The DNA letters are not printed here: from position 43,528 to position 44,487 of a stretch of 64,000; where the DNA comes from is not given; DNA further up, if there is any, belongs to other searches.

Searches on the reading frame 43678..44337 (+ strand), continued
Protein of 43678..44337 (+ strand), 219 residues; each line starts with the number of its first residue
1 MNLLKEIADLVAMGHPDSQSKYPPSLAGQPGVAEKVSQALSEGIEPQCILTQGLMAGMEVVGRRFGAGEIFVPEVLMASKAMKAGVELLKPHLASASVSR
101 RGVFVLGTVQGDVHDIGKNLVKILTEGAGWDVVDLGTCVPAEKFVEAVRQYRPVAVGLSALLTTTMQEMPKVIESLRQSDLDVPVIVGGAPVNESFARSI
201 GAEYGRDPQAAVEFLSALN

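Call 10: find_encoding_contigs(protein=P0011, flank=10000, max_places=3)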
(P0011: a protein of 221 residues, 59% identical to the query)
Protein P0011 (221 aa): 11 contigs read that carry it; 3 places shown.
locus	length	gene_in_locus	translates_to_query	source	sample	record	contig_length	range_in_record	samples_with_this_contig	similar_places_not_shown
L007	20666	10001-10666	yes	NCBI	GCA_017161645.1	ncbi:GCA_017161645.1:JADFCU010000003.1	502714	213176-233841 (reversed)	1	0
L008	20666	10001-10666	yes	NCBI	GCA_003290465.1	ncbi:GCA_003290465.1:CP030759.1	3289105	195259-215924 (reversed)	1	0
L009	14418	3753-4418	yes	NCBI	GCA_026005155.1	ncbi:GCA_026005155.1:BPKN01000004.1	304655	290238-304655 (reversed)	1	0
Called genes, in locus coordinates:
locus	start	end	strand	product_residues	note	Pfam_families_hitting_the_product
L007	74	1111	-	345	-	PF00107:ADH_zinc_N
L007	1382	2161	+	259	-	PF13742:tRNA_anti_2 (faint), PF13899:Thioredoxin_7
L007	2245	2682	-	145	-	PF01242:PTPS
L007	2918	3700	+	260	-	PF00565:SNase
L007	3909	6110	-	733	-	PF08447:PAS_3, PF01590:GAF, PF13185:GAF_2, PF01590:GAF, PF13185:GAF_2, PF13492:GAF_3 (weak), PF01966:HD, PF13487:HD_5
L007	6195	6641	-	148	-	PF08448:PAS_4 (weak)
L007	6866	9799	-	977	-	PF09586:YfhO (weak)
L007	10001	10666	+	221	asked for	PF02607:B12-binding_2, PF02310:B12-binding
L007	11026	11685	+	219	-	PF06971:Put_DNA-bind_N, PF02629:CoA_binding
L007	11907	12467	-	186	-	PF00156:Pribosyltran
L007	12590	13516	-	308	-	PF01370:Epimerase, PF16363:GDP_Man_Dehyd (faint), PF08338:DUF1731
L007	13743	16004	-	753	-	PF00390:malic, PF03949:Malic_M, PF01515:PTA_PTB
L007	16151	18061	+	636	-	PF13428:TPR_14 (faint), PF13431:TPR_17 (faint)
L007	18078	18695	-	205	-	PF02353:CMAS (faint), PF07021:MetW, PF13489:Methyltransf_23, PF13847:Methyltransf_31, PF08241:Methyltransf_11, PF08242:Methyltransf_12, PF13649:Methyltransf_25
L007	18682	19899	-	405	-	PF12697:Abhydrolase_6 (faint), PF00561:Abhydrolase_1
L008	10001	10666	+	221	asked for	PF02607:B12-binding_2, PF02310:B12-binding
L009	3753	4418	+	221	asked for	PF02607:B12-binding_2, PF02310:B12-binding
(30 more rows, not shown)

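Call 17: find_related_loci(query=window:43678-44334:+, collection=genome_contigs, flank=10000)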
Query window:43678-44334:+ (219 aa) in genome_contigs; peptide patterns used: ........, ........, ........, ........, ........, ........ (x = any residue, [..] = any of these).
600 stretches matched a pattern (row limit reached: there are more); 599 encode a relative of the query (tblastn E <= 1e-3); the best 80 are kept; 80 distinct loci.
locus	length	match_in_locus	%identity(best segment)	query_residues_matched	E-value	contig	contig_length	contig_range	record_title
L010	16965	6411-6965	50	32-213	8e-50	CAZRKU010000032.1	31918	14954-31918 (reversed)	MAG TPA_asm: uncultured Frigidibacter sp. isolate SRP302895_co1_216 genome assembly, contig: NODE_2489_length_31918_cov_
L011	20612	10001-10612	45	19-218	7e-49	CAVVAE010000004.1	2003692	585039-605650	MAG: uncultured Actinomycetota bacterium isolate MFD04212.bin.1.240 genome assembly, contig: contig_45, whole genome sho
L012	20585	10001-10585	47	22-212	2e-48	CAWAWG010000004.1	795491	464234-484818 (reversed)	MAG: uncultured Actinomycetota bacterium isolate MFD04463.bin.2.57 genome assembly, contig: contig_21564, whole genome s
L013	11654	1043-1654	46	19-218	1e-47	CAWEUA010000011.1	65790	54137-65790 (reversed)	MAG: uncultured Actinomycetota bacterium isolate MFD03975.bin.1.240 genome assembly, contig: contig_158968, whole genome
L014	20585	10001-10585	49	22-212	1e-47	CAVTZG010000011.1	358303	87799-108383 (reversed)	MAG: uncultured Actinomycetes bacterium isolate MFD05377.bin.2.91 genome assembly, contig: contig_12478, whole genome sh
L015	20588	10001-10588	46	22-213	2e-47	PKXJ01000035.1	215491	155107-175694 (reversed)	MAG: Acidimicrobiaceae bacterium isolate palsa_652 73.20120500_P26.10_contig_481, whole genome shotgun sequence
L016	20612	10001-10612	45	19-218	1e-46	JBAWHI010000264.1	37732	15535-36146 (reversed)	MAG: Nocardioides sp. isolate MFD05384_ilm_asm_bin7 k127_197332, whole genome shotgun sequence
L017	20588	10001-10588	44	22-213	5e-46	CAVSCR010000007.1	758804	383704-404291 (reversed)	MAG: uncultured Actinomycetota bacterium isolate MFD02134.bin.1.63 genome assembly, contig: contig_9673, whole genome sh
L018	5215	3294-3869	44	28-214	4e-46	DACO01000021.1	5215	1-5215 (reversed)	MAG TPA_asm: Methanolobus sp. UBA118 UBA118_contig_465, whole genome shotgun sequence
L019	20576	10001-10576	46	30-218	2e-45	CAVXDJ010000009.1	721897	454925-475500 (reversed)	MAG: uncultured Actinomycetota bacterium isolate MFD02581.bin.2.213 genome assembly, contig: contig_3111, whole genome s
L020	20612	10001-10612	45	19-218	3e-47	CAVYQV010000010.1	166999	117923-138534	MAG: uncultured Actinomycetes bacterium isolate MFD04428.bin.1.101 genome assembly, contig: contig_25229, whole genome s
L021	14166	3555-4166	43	19-218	1e-44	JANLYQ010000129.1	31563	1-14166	MAG: Sporichthyaceae bacterium isolate OTE_14_metabat.278 OTE_14_k141_350138, whole genome shotgun sequence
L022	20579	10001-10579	44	28-218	9e-45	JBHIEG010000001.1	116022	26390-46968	MAG: Candidatus Hydrothermarchaeota archaeon isolate b3.sp1_bin.60 NODE_6_length_116022_cov_9.791777, whole genome shotg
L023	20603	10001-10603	43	22-218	5e-43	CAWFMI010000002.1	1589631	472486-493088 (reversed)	MAG: uncultured Actinomycetota bacterium isolate MFD04212.bin.1.214 genome assembly, contig: contig_1872, whole genome s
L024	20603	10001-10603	45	22-218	7e-43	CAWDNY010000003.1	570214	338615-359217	MAG: uncultured Actinomycetota bacterium isolate MFD03250.bin.1.43 genome assembly, contig: contig_4186, whole genome sh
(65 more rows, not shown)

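Call 18: find_encoding_contigs(protein=P0013, flank=8000, max_places=2)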
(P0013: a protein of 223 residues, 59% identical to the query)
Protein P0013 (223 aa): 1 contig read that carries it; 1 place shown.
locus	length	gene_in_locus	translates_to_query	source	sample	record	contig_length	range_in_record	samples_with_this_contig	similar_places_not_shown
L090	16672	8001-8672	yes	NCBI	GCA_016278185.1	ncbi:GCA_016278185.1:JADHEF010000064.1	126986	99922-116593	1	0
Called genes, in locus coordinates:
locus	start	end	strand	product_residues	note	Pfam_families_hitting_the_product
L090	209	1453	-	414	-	PF00109:ketoacyl-synt, PF02801:Ketoacyl-synt_C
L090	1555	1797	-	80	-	PF00550:PP-binding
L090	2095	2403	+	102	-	-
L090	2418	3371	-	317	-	PF01551:Peptidase_M23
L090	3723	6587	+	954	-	PF00311:PEPcase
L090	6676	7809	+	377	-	PF01053:Cys_Met_Meta_PP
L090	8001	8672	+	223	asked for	PF02607:B12-binding_2, PF02310:B12-binding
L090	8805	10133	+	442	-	PF12176:MtaB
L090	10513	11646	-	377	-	PF01208:URO-D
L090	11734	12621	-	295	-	PF02311:AraC_binding (weak), PF07883:Cupin_2 (weak), PF00165:HTH_AraC, PF12833:HTH_18, PF00165:HTH_AraC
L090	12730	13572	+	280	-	-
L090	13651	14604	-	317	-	PF02445:NadA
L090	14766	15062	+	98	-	PF00216:Bac_DNA_binding, PF18175:HU-CCDC81_bac_2 (weak)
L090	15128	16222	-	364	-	PF00155:Aminotran_1_2, PF01041:DegT_DnrJ_EryC1, PF00266:Aminotran_5 (weak)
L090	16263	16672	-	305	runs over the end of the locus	-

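Call 19: find_encoding_contigs(protein=P0016, flank=8000, max_places=2)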
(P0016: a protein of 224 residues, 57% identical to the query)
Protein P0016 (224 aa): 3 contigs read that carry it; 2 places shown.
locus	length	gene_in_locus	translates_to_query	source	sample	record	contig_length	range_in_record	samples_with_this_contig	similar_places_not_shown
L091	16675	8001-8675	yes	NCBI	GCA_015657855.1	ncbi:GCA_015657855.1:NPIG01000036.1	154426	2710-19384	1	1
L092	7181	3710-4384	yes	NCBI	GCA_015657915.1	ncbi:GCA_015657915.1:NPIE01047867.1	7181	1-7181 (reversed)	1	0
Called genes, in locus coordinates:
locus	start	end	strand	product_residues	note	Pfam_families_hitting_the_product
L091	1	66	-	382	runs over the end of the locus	PF00437:T2SSE, PF13401:AAA_22 (faint)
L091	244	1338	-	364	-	PF03462:PCRF, PF00472:RF-1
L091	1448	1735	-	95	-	PF01197:Ribosomal_L31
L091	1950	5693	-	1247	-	PF00932:LTD, PF13287:Fn3_assoc, PF13290:CHB_HEX_C_1, PF08757:CotH, PF00932:LTD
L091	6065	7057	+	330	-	PF00248:Aldo_ket_red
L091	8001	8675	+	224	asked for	PF02607:B12-binding_2, PF02310:B12-binding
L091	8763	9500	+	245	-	PF02965:Met_synt_B12 (weak)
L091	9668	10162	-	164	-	PF00210:Ferritin, PF02915:Rubrerythrin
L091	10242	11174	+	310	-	PF13641:Glyco_tranf_2_3 (weak), PF00535:Glycos_transf_2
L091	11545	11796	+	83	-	-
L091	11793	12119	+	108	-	-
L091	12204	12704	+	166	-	PF00300:His_Phos_1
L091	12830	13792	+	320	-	PF05235:CHAD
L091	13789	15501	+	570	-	PF02541:Ppx-GppA, PF21447:Ppx-GppA_III, PF01966:HD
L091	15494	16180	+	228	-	PF02223:Thymidylate_kin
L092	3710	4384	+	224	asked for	PF02607:B12-binding_2, PF02310:B12-binding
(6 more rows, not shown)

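Call 20: find_encoding_contigs(protein=P0024, flank=8000, max_places=2)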
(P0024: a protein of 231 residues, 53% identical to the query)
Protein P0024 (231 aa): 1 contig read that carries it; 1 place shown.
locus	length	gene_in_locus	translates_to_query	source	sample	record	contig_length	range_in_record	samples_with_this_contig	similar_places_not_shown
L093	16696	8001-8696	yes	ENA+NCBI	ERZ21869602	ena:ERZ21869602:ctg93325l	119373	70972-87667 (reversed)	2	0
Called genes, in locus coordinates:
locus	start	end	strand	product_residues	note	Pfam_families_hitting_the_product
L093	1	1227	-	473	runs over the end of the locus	PF02113:Peptidase_S13, PF13354:Beta-lactamase2 (faint)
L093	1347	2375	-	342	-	PF01479:S4, PF00849:PseudoU_synth_2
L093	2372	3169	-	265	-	-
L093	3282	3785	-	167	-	-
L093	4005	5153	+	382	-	PF13808:DDE_Tnp_1_assoc, PF01609:DDE_Tnp_1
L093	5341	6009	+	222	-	PF01865:PhoU_div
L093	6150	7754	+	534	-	PF01384:PHO4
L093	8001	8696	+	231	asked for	PF02607:B12-binding_2, PF02310:B12-binding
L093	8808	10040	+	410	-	PF06965:Na_H_antiport_1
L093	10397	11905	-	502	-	PF00404:Dockerin_1 (faint)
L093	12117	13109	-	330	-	PF01380:SIS, PF00571:CBS (weak)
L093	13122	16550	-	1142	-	PF12895:ANAPC3 (faint), PF24575:TPR_Slam (faint), PF00515:TPR_1 (faint), PF07719:TPR_2 (faint), PF13181:TPR_8 (faint), PF13374:TPR_10 (faint), PF13424:TPR_12 (faint), PF13432:TPR_16 (weak), +5 more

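Call 31: find_encoding_contigs(protein=P0019, flank=7000, max_places=2)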
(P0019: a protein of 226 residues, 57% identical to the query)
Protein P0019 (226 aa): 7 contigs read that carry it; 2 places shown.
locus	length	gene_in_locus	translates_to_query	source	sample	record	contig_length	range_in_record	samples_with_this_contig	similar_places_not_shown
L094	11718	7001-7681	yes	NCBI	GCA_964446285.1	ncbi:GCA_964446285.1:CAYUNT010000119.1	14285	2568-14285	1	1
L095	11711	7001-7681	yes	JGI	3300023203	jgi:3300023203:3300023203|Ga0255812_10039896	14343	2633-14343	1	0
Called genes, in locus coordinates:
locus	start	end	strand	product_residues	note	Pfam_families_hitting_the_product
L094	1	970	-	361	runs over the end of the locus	PF01678:DAP_epimerase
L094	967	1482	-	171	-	PF01272:GreA_GreB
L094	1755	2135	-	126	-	PF00072:Response_reg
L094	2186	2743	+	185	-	PF00383:dCMP_cyt_deam_1, PF14437:MafB19-deam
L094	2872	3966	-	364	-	PF00493:MCM (weak), PF20030:bpMoxR (weak), PF00004:AAA (weak), PF07726:AAA_3, PF07728:AAA_5, PF17863:AAA_lid_2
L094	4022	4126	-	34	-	-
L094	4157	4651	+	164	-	-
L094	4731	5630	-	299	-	PF05359:DUF748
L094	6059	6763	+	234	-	PF24675:NpmA (weak), PF02390:Methyltransf_4, PF13847:Methyltransf_31 (weak), PF08242:Methyltransf_12 (faint), PF13649:Methyltransf_25 (weak)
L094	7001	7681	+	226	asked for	PF02607:B12-binding_2, PF02310:B12-binding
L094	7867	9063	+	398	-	PF00155:Aminotran_1_2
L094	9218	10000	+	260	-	PF18912:DZR_2, PF00156:Pribosyltran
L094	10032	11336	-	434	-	PF01408:GFO_IDH_MocA, PF02894:GFO_IDH_MocA_C, PF22725:GFO_IDH_MocA_C3 (weak)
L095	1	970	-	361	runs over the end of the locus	PF01678:DAP_epimerase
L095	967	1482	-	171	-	PF01272:GreA_GreB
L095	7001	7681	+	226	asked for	PF02607:B12-binding_2, PF02310:B12-binding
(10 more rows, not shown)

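Call 32: find_encoding_contigs(protein=P0025, flank=7000, max_places=2)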
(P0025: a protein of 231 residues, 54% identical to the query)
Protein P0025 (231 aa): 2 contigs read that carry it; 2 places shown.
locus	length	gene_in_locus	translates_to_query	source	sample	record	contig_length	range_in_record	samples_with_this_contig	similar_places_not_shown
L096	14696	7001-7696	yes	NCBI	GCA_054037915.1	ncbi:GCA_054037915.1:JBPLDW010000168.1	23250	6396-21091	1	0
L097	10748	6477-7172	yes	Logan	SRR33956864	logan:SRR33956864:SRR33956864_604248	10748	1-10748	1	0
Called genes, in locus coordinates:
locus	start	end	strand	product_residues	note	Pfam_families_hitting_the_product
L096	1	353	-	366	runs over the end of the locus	PF00404:Dockerin_1 (faint)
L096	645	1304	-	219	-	-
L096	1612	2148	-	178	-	-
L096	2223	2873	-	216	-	PF01126:Heme_oxygenase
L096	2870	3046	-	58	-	-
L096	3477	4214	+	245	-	PF00814:TsaD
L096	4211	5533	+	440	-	PF01546:Peptidase_M20, PF07687:M20_dimer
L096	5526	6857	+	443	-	PF01979:Amidohydro_1, PF07969:Amidohydro_3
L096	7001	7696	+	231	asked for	PF02607:B12-binding_2, PF02310:B12-binding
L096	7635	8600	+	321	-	PF02965:Met_synt_B12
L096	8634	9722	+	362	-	PF01208:URO-D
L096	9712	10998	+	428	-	PF07075:NamZ_N, PF20732:NamZ_C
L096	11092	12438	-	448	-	PF00180:Iso_dh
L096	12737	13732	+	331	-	PF04055:Radical_SAM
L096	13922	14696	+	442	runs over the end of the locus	PF02492:cobW (weak)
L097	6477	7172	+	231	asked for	PF02607:B12-binding_2, PF02310:B12-binding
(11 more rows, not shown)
